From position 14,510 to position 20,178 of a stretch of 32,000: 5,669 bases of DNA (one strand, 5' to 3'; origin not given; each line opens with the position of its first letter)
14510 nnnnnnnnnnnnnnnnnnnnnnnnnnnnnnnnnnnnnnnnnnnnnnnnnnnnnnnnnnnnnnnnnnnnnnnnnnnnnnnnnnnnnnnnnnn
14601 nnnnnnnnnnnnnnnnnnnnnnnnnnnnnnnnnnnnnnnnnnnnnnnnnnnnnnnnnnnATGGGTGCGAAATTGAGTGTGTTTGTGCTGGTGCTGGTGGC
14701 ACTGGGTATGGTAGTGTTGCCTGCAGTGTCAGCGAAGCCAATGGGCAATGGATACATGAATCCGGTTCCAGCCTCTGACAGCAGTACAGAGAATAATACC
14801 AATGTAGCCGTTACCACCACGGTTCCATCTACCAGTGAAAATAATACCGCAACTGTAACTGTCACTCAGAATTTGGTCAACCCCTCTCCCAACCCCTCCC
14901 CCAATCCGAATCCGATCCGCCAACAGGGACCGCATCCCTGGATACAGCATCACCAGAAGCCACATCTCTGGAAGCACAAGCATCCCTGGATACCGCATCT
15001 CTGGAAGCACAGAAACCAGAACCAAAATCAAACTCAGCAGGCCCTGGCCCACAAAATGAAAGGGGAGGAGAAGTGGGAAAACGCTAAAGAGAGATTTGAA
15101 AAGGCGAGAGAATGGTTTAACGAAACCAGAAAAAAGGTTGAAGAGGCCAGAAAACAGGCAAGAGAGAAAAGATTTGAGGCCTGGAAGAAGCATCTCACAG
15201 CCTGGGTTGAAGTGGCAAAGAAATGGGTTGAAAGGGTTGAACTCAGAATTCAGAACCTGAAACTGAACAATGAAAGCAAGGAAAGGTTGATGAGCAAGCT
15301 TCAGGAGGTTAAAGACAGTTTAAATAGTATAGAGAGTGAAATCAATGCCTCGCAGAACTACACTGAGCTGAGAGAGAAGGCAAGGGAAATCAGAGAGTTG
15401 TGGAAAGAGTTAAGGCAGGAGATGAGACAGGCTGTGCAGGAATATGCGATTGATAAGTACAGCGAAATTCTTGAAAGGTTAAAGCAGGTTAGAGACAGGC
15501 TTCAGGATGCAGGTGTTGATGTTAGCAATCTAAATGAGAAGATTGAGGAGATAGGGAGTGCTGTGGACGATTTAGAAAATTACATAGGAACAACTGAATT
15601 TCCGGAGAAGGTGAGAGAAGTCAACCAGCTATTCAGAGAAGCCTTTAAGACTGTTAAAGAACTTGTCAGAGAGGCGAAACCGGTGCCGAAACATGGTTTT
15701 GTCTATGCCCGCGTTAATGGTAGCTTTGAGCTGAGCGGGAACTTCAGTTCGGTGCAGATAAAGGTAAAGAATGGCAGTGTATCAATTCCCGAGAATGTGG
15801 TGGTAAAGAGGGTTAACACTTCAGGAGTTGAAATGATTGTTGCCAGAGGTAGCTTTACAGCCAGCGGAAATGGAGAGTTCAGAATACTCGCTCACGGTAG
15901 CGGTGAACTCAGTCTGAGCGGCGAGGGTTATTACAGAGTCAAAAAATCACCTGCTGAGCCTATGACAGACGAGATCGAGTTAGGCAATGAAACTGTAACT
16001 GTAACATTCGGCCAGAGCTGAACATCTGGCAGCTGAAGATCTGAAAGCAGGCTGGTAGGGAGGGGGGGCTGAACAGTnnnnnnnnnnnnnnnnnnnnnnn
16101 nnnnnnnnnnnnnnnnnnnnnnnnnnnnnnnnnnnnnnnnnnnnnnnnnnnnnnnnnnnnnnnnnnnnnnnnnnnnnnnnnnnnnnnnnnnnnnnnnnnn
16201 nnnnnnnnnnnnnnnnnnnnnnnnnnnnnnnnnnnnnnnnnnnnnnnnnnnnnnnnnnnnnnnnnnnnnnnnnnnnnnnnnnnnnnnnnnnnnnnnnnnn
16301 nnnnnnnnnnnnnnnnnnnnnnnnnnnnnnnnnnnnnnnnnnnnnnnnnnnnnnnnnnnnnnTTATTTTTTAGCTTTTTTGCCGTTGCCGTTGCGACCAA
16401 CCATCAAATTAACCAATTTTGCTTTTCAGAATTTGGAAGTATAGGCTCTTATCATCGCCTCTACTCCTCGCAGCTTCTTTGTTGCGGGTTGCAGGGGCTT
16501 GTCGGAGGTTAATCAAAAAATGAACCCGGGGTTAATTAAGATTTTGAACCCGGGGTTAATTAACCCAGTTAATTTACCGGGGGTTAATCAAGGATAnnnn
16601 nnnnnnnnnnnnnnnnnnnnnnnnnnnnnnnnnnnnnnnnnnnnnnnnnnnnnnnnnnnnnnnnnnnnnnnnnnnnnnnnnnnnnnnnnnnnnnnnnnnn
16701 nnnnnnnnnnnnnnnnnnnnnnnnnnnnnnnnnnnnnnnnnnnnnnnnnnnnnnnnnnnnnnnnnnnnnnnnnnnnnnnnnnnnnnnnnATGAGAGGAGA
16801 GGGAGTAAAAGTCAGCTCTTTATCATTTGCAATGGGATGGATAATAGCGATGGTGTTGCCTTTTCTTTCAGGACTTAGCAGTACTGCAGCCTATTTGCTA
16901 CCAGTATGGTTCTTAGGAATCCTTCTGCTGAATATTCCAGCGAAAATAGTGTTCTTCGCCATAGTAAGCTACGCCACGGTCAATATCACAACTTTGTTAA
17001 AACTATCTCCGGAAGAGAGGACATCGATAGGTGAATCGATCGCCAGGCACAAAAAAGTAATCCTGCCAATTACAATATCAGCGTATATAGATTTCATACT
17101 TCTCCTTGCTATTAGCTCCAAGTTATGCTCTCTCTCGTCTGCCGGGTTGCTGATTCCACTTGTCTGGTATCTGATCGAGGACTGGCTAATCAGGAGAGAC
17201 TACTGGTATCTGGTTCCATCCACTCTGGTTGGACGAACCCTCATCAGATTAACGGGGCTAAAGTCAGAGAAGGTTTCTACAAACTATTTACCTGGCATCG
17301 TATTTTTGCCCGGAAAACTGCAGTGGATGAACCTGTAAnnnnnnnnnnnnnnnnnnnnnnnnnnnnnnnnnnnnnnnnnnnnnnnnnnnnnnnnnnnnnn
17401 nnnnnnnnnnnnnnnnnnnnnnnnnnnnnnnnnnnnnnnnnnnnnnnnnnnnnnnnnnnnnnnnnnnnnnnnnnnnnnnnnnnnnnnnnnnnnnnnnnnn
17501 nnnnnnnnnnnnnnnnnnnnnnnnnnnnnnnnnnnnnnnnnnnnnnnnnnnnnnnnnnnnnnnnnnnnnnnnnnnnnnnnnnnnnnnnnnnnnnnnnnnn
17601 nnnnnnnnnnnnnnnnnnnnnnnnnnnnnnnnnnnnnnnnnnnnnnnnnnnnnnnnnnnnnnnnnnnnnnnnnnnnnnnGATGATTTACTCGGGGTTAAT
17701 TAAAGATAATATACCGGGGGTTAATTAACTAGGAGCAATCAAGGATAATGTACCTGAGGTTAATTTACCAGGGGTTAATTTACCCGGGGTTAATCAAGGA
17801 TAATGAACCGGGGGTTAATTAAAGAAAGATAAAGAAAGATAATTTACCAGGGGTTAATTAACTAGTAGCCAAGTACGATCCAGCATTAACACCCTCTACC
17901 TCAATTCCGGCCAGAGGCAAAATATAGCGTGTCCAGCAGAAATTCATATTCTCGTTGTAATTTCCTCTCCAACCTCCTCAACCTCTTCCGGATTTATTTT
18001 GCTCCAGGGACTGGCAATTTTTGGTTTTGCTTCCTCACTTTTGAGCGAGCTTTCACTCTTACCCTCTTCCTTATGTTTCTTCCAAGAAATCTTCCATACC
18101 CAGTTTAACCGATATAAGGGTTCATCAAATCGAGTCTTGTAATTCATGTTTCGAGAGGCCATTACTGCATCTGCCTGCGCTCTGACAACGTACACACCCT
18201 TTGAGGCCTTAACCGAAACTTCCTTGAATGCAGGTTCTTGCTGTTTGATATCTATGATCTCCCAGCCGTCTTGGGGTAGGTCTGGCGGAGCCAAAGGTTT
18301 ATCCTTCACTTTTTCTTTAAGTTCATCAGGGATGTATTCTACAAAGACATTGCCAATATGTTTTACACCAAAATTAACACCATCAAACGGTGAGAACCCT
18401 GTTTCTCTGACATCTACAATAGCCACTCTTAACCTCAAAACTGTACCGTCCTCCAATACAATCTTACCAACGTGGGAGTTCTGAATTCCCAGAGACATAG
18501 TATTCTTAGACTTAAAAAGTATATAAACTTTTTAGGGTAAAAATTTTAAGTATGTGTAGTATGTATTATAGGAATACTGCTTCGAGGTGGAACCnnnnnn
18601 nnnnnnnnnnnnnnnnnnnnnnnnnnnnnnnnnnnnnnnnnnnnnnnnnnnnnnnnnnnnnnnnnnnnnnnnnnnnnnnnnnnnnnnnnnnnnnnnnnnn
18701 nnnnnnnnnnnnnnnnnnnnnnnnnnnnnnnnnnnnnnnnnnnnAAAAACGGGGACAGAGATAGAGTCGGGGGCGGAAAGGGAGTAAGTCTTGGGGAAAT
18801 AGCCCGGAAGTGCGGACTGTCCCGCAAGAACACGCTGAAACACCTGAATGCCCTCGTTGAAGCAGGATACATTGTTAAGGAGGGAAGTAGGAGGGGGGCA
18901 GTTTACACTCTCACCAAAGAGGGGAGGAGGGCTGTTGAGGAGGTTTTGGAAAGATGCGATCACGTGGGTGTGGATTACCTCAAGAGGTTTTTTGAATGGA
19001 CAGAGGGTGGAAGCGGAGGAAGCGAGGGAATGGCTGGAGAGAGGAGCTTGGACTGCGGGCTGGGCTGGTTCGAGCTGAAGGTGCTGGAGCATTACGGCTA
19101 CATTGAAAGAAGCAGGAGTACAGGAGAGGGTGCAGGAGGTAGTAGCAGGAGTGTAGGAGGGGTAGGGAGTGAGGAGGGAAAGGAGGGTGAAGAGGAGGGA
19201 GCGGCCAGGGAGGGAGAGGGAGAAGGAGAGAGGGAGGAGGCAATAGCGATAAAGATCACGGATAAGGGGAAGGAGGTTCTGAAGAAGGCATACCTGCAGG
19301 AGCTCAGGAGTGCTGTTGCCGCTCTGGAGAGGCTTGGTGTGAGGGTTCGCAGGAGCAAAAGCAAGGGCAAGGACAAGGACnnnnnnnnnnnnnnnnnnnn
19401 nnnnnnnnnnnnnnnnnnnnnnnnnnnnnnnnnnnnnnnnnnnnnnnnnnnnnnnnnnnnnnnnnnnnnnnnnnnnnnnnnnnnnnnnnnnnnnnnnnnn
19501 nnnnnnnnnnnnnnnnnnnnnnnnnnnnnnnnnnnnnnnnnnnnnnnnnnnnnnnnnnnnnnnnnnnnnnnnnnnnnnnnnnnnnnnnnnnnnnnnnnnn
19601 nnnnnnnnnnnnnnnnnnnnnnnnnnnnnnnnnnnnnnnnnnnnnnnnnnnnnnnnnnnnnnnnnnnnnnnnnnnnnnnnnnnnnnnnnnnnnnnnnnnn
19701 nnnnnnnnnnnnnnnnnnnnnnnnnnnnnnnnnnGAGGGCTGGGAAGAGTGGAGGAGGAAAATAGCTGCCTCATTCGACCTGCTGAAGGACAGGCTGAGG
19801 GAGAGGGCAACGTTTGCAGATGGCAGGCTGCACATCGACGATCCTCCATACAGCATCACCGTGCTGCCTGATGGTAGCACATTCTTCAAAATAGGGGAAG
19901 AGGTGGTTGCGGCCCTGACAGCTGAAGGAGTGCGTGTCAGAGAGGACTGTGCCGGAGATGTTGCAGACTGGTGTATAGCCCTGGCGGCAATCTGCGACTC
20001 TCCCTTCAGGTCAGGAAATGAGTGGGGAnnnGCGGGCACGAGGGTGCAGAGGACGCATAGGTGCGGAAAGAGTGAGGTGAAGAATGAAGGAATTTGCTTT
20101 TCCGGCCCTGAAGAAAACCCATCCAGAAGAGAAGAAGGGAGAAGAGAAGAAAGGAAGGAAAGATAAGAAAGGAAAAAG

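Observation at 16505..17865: About 22 same-orientation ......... iterons in three clusters, two of them flanking a membrane-protein / wHTH gene pair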

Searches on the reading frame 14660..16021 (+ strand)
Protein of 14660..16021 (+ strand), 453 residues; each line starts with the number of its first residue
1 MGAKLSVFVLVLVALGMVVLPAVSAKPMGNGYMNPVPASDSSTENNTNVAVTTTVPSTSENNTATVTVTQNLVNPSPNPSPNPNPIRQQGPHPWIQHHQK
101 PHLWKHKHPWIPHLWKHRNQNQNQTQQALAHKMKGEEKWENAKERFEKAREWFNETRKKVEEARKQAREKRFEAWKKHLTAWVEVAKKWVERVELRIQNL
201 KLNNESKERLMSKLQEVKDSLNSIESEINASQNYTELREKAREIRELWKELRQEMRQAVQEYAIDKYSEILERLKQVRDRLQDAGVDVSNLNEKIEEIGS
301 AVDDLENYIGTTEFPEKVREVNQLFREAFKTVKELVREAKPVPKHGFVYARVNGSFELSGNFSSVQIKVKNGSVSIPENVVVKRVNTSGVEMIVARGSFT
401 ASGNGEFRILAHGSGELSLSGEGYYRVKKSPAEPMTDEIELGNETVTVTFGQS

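Call 10: search_protein_families(library=pfam, proteins=[window:14660-16021:+], max_evalue=0.01)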
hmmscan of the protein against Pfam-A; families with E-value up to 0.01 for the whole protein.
window:14660-16021:+ (453 aa): 5 families
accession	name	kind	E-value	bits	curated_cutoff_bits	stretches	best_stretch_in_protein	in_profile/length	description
PF06419.17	COG6_N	-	3.8e-05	24.2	27.4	1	250-307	11-68/114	Conserved oligomeric complex COG6, N-terminal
PF06825.17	HSBP1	-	0.0032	17.7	28.6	0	274-310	11-44/51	Heat shock factor binding protein 1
PF05478.16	Prominin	-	0.0042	15.7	34.3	1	139-335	175-357/799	Prominin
PF05531.17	NPV_P10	-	0.0077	17.1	29.8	0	268-318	17-58/75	Nucleopolyhedrovirus P10 protein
PF10368.14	YkyA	-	0.0089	16.2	28.8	0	212-327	68-182/186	Putative cell-wall binding lipoprotein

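Call 34: search_protein_families(library=phrogs, proteins=[window:14660-16021:+], max_evalue=0.01)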
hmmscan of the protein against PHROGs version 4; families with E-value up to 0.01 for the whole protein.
window:14660-16021:+ (453 aa): 7 families
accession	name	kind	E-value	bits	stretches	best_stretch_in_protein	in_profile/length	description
phrog_3590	-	unknown function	1.5e-05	25.6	1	119-312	181-367/481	-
phrog_1535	-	tail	9e-05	21.8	1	129-308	57-238/1152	tail length tape measure protein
phrog_12661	-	other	0.00045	21.1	1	46-125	43-121/182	transglycosylase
phrog_802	-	moron, auxiliary metabolic gene and host takeover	0.00087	19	1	111-282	269-448/674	Alt-like RNA polymerase ADP-ribosyltransferase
phrog_788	-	tail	0.00099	19.9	1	141-293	147-290/297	tail protein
phrog_10546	-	unknown function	0.0011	20.2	1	233-304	76-149/186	-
phrog_1698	-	head and packaging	0.0093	16.2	0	203-315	335-444/562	minor head protein; receptor binding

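Call 35: search_protein_families(library=ncbifam, proteins=[window:14660-16021:+], max_evalue=0.01)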
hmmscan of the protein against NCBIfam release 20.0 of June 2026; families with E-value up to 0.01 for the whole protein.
window:14660-16021:+ (453 aa): 12 families
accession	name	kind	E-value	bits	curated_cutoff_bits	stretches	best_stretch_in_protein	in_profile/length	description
NF002572.0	PRK02224.1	equivalog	1.1e-06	27.2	1087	1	124-334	503-705/888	DNA double-strand break repair ATPase Rad50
TIGR02168.1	SMC_prok_B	equivalog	1.5e-05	23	567.35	1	117-300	764-952/1181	chromosome segregation protein SMC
NF041035.1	Rad50_Halo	equivalog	1.7e-05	23.4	1000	1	122-328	508-717/883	DNA double-strand break repair ATPase Rad50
NF047515.1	SpiroCoCo_C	equivalog_domain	0.00014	21.2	125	0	269-344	111-187/313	SpiroCoCo family coiled-coil protein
NF041751.2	sbcc_Staph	equivalog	0.00027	19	920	1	117-338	608-828/1007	exonuclease subunit SbcC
NF033930.1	pneumo_PspA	exception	0.0005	18.9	850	1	117-330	116-329/659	pneumococcal surface protein A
TIGR02169.1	SMC_prok_A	equivalog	0.00071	17.4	729.4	1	119-298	826-1013/1165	chromosome segregation protein SMC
NF045487.1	ASRP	equivalog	0.00074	18.2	300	1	235-337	327-429/593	archaea-specific SMC-related protein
NF041034.1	Rad50_Sulf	equivalog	0.0027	15.6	1000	1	120-333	500-707/872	DNA double-strand break repair ATPase Rad50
NF003034.1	PRK03918.1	equivalog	0.004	15.2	700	1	249-337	643-728/878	DNA double-strand break repair ATPase Rad50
NF058533.1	antiphage_ProA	equivalog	0.0056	14.1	1500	1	105-283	965-1139/1903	anti-phage protein ProA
NF004427.0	PRK05771.1-1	equivalog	0.0057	15.4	942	1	171-297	38-162/668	V-type ATP synthase subunit I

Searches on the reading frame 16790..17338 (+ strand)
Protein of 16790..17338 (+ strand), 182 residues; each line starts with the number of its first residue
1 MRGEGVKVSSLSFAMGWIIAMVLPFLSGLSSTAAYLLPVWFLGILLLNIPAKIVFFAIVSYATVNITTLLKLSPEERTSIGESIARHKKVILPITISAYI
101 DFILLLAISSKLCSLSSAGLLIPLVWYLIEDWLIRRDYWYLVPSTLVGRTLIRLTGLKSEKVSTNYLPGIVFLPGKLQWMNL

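Call 10: search_protein_families(library=pfam, proteins=[window:16790-17338:+], max_evalue=0.01)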
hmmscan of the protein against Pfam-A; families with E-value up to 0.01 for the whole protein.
window:16790-17338:+ (182 aa): 0 families

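Call 14: find_encoding_contigs(protein=window:16790-17338:+, flank=10000, max_places=10)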
Protein window:16790-17338:+ (182 aa): no gene with exactly this product is on record in the collection.

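Call 34: search_protein_families(library=phrogs, proteins=[window:16790-17338:+], max_evalue=0.01)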
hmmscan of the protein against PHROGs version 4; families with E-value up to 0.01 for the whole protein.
window:16790-17338:+ (182 aa): 0 families

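Call 35: search_protein_families(library=ncbifam, proteins=[window:16790-17338:+], max_evalue=0.01)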
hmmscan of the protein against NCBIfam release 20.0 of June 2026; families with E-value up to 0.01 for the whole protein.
window:16790-17338:+ (182 aa): 0 families

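Call 54: find_homologous_proteins(query=window:16790-17338:+, max_evalue=0.001)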
Query window:16790-17338:+ (182 aa): 1 proteins with E <= 0.001 among 254 candidates.
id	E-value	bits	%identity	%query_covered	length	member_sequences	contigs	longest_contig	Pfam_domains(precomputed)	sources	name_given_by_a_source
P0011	3.2e-103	361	96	100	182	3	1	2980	-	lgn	-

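Call 56: find_encoding_contigs(protein=P0011, flank=10000, max_places=10)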
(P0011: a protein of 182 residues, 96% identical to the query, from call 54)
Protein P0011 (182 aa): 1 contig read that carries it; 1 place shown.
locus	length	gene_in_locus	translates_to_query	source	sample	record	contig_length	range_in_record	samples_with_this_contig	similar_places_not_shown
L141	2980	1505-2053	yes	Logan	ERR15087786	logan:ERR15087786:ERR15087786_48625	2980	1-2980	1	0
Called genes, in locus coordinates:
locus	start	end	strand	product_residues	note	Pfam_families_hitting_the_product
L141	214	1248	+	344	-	PF02661:Fic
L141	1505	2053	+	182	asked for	-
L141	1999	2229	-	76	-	-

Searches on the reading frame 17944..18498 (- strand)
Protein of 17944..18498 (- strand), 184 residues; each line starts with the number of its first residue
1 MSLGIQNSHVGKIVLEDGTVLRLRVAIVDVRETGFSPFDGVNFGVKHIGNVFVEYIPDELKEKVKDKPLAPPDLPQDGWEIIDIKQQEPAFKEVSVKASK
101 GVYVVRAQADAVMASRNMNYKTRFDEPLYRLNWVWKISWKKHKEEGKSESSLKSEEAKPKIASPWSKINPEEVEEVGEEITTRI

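Call 10: search_protein_families(library=pfam, proteins=[window:17944-18498:-], max_evalue=0.01)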
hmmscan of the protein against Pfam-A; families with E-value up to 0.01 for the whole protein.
window:17944-18498:- (184 aa): 0 families

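Call 34: search_protein_families(library=phrogs, proteins=[window:17944-18498:-], max_evalue=0.01)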
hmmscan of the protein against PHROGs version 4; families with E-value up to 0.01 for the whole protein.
window:17944-18498:- (184 aa): 0 families

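Call 35: search_protein_families(library=ncbifam, proteins=[window:17944-18498:-], max_evalue=0.01)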
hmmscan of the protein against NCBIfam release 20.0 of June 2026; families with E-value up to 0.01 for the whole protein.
window:17944-18498:- (184 aa): 0 families

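Call 37: find_related_loci(query=window:17944-18498:-, collection=viral_contigs, flank=8000)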
Query window:17944-18498:- (184 aa) in viral_contigs; peptide patterns used: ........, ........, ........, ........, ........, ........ (x = any residue, [..] = any of these).
4 stretches matched a pattern, but none encodes a relative of the query by tblastn (E <= 1e-3).

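Call 63: search_protein_representatives(protein=window:17944-18498:-)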
Query: 184 residues. Proteins with E-value up to 0.001 (for the whole library): 92; up to 1e-10: 43; up to 1e-30: 5. The best 92 are listed.
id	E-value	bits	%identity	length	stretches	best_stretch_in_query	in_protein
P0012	2.2e-117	405.4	100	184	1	1-184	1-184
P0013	6.7e-37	143.1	49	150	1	10-142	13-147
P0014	1.6e-34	135.3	51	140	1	11-141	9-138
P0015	1.5e-33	132.1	45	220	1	6-143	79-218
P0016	1.3e-32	129.1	47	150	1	3-141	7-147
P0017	1.4e-30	122.5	45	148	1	10-141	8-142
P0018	2.6e-30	121.6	47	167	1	6-124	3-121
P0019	5.9e-26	107.4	43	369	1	24-145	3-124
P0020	3.0e-25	105.1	41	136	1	8-140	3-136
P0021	4.2e-24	101.4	50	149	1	8-118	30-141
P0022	1.3e-23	99.8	55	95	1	3-87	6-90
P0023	3.1e-22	95.3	49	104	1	46-141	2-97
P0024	6.1e-22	94.4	52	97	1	16-106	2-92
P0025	6.6e-22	94.2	53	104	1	37-123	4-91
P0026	1.2e-19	86.9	55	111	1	17-99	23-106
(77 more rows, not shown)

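Call 65: search_protein_families(library=pfam, alignment_id=A2, max_evalue=0.01)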
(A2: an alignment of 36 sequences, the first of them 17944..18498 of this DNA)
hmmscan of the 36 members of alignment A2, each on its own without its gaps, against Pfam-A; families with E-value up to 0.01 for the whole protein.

A. member 1, window:17944-18498:- (184 aa): 0 families

B. families by the number of members that match (of 36 scanned): 1 family
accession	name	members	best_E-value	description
PF05942.16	PaREP1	1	6.1e-05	Archaeal PaREP1/PaREP8 family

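Call 66: search_solved_structures(query=A2, max_evalue=1)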
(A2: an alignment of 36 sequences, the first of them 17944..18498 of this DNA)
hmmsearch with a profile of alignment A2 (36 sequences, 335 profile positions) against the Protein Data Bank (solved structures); distinct sequences matched with E-value up to 1: 4.
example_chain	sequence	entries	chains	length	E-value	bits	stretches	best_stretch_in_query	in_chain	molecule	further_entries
4v0m_E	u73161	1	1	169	0.36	13.6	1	191-288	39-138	ARF-LIKE SMALL GTPASE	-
4v0k_A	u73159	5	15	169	0.37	13.6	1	191-288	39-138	ARF-LIKE SMALL GTPASE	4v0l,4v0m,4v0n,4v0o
5y69_A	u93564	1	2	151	0.51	13.1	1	159-224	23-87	chain A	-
5y6a_A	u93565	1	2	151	0.73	12.6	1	159-224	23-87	chain A and B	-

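Call 90: predict_structure(alignment_id=A2)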
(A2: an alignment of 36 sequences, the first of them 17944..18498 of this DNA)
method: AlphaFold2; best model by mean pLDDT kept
length: 184 residues; sequences in the alignment: 36
mean_pLDDT: 88.6   pTM: 0.73
mean pLDDT of the five models: 88.6, 88.5, 88.3, 87.9, 87.7
residues with pLDDT >= 90: 134; 70-90: 9; 50-70: 40; < 50: 1
segments of 3 or more residues with pLDDT < 50: none
pLDDT, mean of each block of 10 residues (from residue 1): 85 99 98 94 98 98 98 98 98 97 97 98 98 98 71 59 65 62 52
secondary structure, 60 per line:
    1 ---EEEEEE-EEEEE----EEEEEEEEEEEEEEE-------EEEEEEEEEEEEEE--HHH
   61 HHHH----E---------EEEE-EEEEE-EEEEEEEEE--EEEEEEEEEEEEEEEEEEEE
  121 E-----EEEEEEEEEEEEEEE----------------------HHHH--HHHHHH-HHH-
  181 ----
elements in order: E4-9 E11-15 E20-34 E42-55 H58-64 E79-82 E84-88 E90-98 E101-121 E127-141 H164-167 H170-175

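Call 93: fold_search(model_id=the predicted structure, library=pdb)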
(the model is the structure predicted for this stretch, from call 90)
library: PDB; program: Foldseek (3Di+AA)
matches with E <= 10: 255; with E <= 0.001: 0
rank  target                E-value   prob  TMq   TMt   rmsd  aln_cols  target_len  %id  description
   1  9cjm_D                1.7e-01  0.04  0.11  0.10  14.8       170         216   10  Red fluorescent protein mRuby3 (released 2025-10-08)
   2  2dd9_A                2.1e-01  0.15  0.17  0.16  12.9       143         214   16  A mutant of GFP-like protein from Chiridius poppei (released 2007-01-23)
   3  6myc_G                2.1e-01  0.08  0.16  0.14  16.6       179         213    8  Room-temperature structure of deuterated Tetdron (isomorph 2) (released 2019-11-06)
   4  7rhd                  2.3e-01  0.08  0.16  0.14  13.7       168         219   12  darkmRuby M94T/F96Y mutant at pH 7.5 (released 2022-07-27)
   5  5bql_B                2.3e-01  0.03  0.11  0.10  15.7       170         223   15  Fluorescent protein cyOFP (released 2016-06-01)
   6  8c0n_A                2.6e-01  0.05  0.12  0.11  14.6       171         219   13  Crystal structure of the red form of the mTagFT fluorescent timer (released 2023-03-08)
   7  9gvr                  2.7e-01  0.08  0.17  0.15  16.1       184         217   11  mEos4b-L93M photoconvertible fluorescent protein (released 2025-07-30)
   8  2dd9_C                3.0e-01  0.04  0.11  0.10  19.2       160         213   15  A mutant of GFP-like protein from Chiridius poppei (released 2007-01-23)
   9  2v4e_C                3.2e-01  0.06  0.13  0.12  14.7       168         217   13  A non-cytotoxic DsRed variant for whole-cell labeling (released 2008-11-04)
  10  9cjm_A                3.2e-01  0.03  0.11  0.10  15.0       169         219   12  Red fluorescent protein mRuby3 (released 2025-10-08)
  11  8c0n_C                3.4e-01  0.04  0.12  0.11  14.7       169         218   13  Crystal structure of the red form of the mTagFT fluorescent timer (released 2023-03-08)
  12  4dxi_B                3.5e-01  0.07  0.16  0.14  16.6       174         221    9  Crystal Structure of an Ancestor of All Faviina Proteins (released 2013-02-27)
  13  2h8q_A                3.7e-01  0.07  0.16  0.14  13.8       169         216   16  Crystal Structure of a Redshifted Mutant (K83M) of the Red Fluorescent Protein dRFP583/dsRed (released 2006-08-22)
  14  4q7t_B                4.4e-01  0.07  0.15  0.13  18.6       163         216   10  Crystal structure of photoswitchable fluorescent protein PSmOrange (released 2014-07-09)
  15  4dxi_C                4.6e-01  0.06  0.16  0.14  16.6       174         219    9  Crystal Structure of an Ancestor of All Faviina Proteins (released 2013-02-27)
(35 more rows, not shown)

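Call 100: fold_search(model_id=the predicted structure, library=viral)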
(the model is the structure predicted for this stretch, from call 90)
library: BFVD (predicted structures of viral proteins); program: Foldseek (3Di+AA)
matches with E <= 10: 213; with E <= 0.001: 0
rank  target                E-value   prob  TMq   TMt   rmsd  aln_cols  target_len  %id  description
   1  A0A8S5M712            2.8e-01  0.09  0.15  0.09  20.9       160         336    7  Uncharacterized protein [Siphoviridae sp. ctrgt10]
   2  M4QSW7                6.5e-01  0.05  0.14  0.14  20.4       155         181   11  (no name in the UniProt tables at hand)
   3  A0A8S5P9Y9            6.8e-01  0.14  0.23  0.17  13.1       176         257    8  Tail tube protein [Siphoviridae sp. ctPat53]
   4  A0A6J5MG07            6.8e-01  0.09  0.15  0.19  19.2       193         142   13  Single-stranded DNA-binding protein [uncultured Caudovirales phage]
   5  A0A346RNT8            6.8e-01  0.06  0.14  0.07  11.7       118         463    8  Lef-4 [Cryptophlebia peltastica nucleopolyhedrovirus]
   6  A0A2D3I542            8.0e-01  0.09  0.21  0.24  20.9       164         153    7  ORF1049 [White spot syndrome virus]
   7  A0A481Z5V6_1          8.9e-01  0.03  0.12  0.03  25.9       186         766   12  DNA-directed RNA polymerase [Pithovirus LCPAC103]
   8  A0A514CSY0            9.4e-01  0.11  0.14  0.17  17.6        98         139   16  SsDNA binding protein [Achromobacter phage Motura]
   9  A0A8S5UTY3            9.9e-01  0.06  0.17  0.15  16.9       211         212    8  Tail tube protein [Myoviridae sp. ctvxP16]
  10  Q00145                9.9e-01  0.04  0.15  0.19  20.0       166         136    8  Uncharacterized protein ORF40 [Ictalurid herpesvirus 1 (strain Auburn)]
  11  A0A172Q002            1.0e+00  0.07  0.18  0.15  18.6       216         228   13  Major structural protein [Acinetobacter phage vB_AbaM_ME3]
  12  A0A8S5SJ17            1.0e+00  0.04  0.14  0.07  21.4       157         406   10  Host cell surface-exposed lipoprotein [Siphoviridae sp. ctvhu9]
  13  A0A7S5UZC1            1.1e+00  0.12  0.11  0.14   8.6        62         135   11  (no name in the UniProt tables at hand)
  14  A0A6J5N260            1.1e+00  0.05  0.17  0.12  14.3       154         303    9  Uncharacterized protein [uncultured Caudovirales phage]
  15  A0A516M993            1.1e+00  0.03  0.14  0.11  17.2       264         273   12  (no name in the UniProt tables at hand)
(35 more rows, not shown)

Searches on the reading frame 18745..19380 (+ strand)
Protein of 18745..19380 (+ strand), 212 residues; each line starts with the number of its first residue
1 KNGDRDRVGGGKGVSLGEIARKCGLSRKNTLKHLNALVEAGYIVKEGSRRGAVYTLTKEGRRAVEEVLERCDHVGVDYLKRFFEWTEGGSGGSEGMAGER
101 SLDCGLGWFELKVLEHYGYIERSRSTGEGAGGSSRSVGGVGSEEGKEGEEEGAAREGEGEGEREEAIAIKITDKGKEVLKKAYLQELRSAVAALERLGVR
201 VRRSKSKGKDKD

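Call 82: search_dna_similar(query=window:18745-19380:+, collection=plasmids, mode=protein, max_evalue=0.01, max_rows=15)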
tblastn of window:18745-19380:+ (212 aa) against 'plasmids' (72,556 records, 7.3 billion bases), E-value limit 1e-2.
No match.

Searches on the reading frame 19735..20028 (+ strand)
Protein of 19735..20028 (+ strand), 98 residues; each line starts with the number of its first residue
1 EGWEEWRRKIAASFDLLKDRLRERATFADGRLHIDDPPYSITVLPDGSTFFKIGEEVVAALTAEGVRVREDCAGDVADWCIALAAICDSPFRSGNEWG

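Call 83: search_dna_similar(query=window:19735-20028:+, collection=plasmids, mode=protein, max_evalue=0.1, max_rows=15)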
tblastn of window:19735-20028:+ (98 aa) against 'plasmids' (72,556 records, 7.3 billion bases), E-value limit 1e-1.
No match.
